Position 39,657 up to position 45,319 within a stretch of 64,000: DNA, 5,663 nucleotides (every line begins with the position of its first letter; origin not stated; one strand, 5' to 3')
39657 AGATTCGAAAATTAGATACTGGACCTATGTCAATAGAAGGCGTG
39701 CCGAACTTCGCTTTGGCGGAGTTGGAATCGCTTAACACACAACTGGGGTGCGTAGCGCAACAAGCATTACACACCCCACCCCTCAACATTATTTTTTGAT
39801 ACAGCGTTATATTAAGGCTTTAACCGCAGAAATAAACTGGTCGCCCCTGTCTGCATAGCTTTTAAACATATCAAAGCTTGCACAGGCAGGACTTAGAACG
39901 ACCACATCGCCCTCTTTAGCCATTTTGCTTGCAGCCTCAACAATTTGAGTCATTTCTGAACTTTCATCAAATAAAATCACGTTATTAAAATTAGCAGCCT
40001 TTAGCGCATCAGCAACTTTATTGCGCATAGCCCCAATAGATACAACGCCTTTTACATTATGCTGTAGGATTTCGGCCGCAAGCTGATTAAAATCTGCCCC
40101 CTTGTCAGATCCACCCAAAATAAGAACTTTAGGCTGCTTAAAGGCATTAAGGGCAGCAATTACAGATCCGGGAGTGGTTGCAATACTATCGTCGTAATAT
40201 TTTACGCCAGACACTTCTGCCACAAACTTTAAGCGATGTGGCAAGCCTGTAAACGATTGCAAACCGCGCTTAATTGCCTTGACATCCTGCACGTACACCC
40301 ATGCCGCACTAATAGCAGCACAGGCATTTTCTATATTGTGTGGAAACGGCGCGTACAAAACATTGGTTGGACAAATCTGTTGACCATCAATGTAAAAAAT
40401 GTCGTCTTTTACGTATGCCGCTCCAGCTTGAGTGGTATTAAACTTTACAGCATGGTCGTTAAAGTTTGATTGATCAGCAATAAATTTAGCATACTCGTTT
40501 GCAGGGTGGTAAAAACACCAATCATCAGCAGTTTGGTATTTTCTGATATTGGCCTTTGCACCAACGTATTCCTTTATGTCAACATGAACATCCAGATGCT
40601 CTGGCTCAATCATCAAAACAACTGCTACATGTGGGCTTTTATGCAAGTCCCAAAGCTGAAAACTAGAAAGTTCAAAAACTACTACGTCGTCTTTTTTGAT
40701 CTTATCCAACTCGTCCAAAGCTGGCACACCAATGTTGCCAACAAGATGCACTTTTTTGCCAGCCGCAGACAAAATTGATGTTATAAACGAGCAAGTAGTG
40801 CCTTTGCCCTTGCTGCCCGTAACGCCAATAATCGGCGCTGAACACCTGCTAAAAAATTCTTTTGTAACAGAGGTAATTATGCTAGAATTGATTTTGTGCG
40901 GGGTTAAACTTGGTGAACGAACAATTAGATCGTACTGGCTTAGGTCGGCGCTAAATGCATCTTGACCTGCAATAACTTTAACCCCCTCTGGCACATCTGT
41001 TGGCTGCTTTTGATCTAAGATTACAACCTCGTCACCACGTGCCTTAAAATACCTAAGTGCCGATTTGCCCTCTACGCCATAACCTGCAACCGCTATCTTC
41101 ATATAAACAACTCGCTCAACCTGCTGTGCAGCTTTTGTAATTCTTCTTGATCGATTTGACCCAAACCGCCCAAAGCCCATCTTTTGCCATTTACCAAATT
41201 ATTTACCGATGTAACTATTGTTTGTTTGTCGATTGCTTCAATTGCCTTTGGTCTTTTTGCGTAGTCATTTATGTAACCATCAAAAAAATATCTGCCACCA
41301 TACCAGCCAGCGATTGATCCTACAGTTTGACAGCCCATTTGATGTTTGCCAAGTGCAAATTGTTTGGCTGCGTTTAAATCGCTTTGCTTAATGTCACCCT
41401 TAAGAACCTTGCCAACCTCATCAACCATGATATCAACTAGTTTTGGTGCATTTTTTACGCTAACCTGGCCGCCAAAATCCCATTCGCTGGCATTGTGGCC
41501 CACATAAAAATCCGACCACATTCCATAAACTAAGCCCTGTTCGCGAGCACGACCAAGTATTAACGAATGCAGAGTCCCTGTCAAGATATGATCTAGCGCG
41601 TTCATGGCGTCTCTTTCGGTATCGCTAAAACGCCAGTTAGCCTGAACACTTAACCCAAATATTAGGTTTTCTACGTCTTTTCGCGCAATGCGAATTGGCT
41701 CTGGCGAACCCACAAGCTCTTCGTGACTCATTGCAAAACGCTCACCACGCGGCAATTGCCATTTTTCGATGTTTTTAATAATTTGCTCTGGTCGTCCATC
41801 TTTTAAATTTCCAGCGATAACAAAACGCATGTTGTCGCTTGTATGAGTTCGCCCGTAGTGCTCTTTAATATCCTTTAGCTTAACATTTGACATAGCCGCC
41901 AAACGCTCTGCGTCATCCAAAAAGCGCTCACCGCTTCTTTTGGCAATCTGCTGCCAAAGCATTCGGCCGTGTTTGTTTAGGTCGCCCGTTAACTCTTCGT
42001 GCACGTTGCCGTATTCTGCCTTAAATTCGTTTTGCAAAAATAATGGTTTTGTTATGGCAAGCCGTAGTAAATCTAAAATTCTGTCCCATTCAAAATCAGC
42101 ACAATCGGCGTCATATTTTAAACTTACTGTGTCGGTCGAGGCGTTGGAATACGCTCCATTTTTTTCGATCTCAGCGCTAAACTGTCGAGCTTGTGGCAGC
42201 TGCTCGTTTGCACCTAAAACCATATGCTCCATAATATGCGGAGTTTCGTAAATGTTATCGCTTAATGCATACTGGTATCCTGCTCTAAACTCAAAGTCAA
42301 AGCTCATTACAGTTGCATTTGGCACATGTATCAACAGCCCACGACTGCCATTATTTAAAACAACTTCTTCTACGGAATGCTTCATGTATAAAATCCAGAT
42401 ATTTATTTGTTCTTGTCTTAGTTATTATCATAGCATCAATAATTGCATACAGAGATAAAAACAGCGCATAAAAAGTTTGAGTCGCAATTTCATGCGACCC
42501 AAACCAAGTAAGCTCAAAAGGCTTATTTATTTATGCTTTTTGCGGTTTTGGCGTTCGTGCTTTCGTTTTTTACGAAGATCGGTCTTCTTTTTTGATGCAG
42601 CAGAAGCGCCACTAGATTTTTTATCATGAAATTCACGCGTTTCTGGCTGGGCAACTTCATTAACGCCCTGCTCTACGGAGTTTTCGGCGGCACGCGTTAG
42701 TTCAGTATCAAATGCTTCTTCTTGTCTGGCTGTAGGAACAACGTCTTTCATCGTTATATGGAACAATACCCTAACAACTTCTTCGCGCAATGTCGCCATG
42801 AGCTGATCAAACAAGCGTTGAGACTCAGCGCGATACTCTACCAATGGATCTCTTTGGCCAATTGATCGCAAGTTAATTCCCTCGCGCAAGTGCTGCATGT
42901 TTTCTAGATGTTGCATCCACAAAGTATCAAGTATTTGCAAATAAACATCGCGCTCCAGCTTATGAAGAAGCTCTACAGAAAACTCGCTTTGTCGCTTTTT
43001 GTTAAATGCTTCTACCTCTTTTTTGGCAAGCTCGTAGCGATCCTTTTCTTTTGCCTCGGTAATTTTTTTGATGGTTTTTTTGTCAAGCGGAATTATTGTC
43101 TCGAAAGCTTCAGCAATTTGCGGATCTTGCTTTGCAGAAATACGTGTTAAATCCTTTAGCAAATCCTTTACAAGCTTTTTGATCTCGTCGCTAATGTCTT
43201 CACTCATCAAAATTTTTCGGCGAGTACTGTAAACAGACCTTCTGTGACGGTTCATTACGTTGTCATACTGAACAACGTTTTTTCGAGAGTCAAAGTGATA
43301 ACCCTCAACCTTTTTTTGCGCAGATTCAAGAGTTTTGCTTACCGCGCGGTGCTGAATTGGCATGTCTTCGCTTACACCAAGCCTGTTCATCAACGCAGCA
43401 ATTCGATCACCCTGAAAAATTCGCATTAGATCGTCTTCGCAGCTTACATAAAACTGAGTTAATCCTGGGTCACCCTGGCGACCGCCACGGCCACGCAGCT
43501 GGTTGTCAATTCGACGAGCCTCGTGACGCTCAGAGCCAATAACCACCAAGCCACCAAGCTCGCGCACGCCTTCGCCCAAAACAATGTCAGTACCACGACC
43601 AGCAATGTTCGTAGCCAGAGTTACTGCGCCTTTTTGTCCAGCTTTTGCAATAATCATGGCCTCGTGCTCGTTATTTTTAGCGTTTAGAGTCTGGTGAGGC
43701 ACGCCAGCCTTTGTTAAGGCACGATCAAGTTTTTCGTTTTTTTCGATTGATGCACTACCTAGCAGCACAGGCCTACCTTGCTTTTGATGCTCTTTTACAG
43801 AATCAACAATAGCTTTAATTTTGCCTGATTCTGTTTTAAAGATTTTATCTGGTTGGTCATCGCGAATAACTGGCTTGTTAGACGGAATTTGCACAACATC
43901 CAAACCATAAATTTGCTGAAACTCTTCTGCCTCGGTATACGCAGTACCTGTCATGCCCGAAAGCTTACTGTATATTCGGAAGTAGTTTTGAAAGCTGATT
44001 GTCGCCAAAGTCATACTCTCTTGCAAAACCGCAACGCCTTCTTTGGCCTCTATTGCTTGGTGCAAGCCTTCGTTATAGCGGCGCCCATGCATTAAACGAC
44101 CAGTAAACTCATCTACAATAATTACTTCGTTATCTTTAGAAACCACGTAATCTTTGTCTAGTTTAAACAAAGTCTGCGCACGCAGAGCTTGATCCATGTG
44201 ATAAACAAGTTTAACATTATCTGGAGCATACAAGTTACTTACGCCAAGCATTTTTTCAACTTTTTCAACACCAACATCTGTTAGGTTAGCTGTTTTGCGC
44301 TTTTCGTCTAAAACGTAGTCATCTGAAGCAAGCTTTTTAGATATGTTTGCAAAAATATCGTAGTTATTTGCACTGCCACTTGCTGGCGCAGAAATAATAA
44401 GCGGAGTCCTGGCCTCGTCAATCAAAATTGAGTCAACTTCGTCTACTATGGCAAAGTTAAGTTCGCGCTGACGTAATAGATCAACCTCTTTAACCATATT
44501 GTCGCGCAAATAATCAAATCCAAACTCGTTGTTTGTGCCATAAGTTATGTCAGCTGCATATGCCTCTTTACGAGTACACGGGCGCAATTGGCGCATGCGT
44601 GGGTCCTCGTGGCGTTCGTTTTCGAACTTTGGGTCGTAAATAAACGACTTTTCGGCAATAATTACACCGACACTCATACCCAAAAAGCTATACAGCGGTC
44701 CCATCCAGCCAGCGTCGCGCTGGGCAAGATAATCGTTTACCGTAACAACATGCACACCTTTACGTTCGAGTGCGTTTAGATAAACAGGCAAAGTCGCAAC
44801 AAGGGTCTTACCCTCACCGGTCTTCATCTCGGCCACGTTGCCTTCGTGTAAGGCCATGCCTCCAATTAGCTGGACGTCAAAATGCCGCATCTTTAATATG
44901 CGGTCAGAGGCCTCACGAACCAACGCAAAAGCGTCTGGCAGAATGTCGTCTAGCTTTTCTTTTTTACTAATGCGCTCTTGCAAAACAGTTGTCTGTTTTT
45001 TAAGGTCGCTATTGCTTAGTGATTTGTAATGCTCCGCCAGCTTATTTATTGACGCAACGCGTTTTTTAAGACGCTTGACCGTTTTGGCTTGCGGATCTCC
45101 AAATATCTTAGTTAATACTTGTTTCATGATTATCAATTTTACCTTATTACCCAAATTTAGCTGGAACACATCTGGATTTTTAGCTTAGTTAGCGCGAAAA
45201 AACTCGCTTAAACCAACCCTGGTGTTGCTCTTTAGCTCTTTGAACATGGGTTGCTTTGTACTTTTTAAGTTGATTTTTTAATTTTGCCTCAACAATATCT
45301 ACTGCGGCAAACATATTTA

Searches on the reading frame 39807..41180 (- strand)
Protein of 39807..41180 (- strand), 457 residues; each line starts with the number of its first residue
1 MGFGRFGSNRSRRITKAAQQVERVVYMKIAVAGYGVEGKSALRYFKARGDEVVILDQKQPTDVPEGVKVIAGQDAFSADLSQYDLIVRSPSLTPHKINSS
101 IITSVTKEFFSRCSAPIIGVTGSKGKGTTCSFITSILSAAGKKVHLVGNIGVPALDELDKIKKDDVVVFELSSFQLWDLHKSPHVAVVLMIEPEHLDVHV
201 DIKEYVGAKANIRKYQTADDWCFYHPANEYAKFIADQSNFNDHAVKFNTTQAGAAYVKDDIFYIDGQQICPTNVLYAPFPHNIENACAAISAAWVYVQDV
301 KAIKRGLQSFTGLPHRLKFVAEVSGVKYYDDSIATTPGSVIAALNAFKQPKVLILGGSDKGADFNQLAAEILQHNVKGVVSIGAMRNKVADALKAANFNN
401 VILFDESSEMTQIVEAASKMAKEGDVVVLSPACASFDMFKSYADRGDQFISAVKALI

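Call 25: search_protein_families(library=pfam, proteins=[window:39807-41180:-], max_evalue=0.001)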
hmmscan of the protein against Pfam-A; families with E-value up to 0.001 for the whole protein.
window:39807-41180:- (457 aa): 3 families
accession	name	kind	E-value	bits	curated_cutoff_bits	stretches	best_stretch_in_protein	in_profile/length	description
PF08245.18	Mur_ligase_M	-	3.8e-21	76.4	24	1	120-293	1-200/200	Mur ligase middle domain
PF02875.26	Mur_ligase_C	-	4.9e-15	56.9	28.4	1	315-433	1-127/127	Mur ligase, glutamate ligase domain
PF21799.2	MurD-like_N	-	8.9e-05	23.1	27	1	28-94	2-71/88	Mur ligase MurD-like, N-terminal domain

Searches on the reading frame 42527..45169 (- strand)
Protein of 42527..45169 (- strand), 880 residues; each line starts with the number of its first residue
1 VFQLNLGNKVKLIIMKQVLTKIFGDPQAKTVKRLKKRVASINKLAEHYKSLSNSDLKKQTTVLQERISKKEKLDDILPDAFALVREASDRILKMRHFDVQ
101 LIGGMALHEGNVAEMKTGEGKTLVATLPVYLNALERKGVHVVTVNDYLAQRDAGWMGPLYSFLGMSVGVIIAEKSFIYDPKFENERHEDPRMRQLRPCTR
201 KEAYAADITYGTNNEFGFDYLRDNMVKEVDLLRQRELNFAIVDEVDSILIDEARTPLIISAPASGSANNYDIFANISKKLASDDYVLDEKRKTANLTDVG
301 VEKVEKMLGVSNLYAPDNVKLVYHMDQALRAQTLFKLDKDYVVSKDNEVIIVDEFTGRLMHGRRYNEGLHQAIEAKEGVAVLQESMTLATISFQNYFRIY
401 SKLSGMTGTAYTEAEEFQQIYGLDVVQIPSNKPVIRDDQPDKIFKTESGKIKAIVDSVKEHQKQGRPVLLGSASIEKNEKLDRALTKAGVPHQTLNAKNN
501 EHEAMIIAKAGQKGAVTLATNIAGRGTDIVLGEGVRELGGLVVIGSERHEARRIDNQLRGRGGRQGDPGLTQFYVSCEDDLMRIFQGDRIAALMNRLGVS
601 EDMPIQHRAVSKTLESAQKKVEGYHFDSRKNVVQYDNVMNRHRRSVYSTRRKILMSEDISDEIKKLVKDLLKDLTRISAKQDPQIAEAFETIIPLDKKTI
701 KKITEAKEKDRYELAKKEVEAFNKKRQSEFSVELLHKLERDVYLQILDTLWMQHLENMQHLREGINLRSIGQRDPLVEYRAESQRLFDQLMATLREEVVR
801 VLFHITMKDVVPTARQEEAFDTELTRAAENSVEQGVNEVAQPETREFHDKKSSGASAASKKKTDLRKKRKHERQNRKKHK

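Call 25: search_protein_families(library=pfam, proteins=[window:42527-45169:-], max_evalue=0.001)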
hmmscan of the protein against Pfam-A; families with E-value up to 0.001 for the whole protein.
window:42527-45169:- (880 aa): 5 families
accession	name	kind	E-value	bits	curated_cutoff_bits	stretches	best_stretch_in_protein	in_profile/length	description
PF07517.20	SecA_DEAD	-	3.8e-122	407.5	24.6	1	20-418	2-290/290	SecA DEAD-like domain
PF21090.3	P-loop_SecA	-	6.1e-71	238.7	27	2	433-533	1-101/205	SecA P-loop domain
PF07516.18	SecA_SW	-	1.3e-53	182.5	26.7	1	604-805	1-199/200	SecA Wing and Scaffold domain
PF01043.26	SecA_PP_bind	-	7.4e-39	133.2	23.5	1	267-374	3-110/110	SecA preprotein cross-linking domain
PF00270.35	DEAD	-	0.0003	21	26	0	111-249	17-130/167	DEAD/DEAH box helicase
